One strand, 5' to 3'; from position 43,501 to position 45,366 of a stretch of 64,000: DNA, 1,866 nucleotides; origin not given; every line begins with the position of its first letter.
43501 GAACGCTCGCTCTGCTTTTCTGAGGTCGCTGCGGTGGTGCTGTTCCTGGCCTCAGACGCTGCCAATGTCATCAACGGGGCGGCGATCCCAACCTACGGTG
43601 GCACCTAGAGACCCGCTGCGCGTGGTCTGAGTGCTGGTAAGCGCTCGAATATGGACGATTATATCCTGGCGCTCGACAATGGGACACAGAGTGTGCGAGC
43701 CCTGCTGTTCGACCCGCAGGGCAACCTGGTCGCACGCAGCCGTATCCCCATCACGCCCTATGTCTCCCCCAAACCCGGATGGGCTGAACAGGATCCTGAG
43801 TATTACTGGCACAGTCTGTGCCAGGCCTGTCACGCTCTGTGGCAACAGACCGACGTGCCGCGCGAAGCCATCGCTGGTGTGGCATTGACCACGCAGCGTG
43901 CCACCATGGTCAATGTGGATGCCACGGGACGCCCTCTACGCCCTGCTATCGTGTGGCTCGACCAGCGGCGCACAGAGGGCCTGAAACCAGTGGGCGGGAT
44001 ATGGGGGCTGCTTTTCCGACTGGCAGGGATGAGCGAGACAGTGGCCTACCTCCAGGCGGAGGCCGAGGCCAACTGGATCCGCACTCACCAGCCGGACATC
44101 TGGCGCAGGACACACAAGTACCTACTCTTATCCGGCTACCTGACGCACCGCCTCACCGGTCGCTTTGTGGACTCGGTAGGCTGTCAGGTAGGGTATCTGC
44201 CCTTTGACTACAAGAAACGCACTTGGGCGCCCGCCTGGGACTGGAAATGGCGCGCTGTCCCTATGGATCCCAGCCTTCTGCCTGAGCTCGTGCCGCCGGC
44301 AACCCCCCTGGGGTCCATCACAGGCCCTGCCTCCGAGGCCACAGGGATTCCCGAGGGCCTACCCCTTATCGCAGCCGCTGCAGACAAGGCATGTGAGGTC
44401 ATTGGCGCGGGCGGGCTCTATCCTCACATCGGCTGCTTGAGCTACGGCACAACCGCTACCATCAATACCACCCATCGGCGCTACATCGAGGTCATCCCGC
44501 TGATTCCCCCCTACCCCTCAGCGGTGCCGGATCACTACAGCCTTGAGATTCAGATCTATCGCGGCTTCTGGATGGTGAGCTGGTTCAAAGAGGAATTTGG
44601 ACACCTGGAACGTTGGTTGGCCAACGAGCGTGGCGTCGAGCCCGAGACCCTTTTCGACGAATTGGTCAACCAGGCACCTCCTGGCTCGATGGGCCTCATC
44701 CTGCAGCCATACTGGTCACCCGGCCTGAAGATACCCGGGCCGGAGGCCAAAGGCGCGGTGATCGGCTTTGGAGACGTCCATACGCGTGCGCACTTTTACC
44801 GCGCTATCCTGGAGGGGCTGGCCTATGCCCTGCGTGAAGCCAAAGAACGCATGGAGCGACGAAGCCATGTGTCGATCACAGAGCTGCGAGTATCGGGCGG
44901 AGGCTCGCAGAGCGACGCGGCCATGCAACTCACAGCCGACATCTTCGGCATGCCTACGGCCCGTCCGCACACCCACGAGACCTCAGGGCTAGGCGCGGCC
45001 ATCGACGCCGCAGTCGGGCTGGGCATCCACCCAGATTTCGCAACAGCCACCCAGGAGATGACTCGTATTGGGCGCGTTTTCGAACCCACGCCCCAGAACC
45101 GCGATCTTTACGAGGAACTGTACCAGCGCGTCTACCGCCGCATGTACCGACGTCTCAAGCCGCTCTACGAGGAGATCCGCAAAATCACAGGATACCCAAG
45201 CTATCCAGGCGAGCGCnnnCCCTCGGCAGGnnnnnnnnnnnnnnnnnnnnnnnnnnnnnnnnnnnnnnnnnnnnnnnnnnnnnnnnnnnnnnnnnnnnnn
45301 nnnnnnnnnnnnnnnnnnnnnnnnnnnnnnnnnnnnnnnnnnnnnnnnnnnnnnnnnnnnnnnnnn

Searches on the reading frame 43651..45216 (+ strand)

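Call 55: search_protein_families(library=pfam, proteins=[window:43651-45216:+], max_evalue=0.00001)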
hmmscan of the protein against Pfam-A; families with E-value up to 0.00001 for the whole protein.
window:43651-45216:+ (522 aa): 2 families
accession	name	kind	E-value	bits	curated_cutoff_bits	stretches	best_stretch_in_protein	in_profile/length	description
PF00370.27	FGGY_N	-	4e-42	144.9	28.8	1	4-252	1-245/245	FGGY family of carbohydrate kinases, N-terminal domain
PF02782.22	FGGY_C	-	2.9e-30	106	27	1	262-456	2-197/198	FGGY family of carbohydrate kinases, C-terminal domain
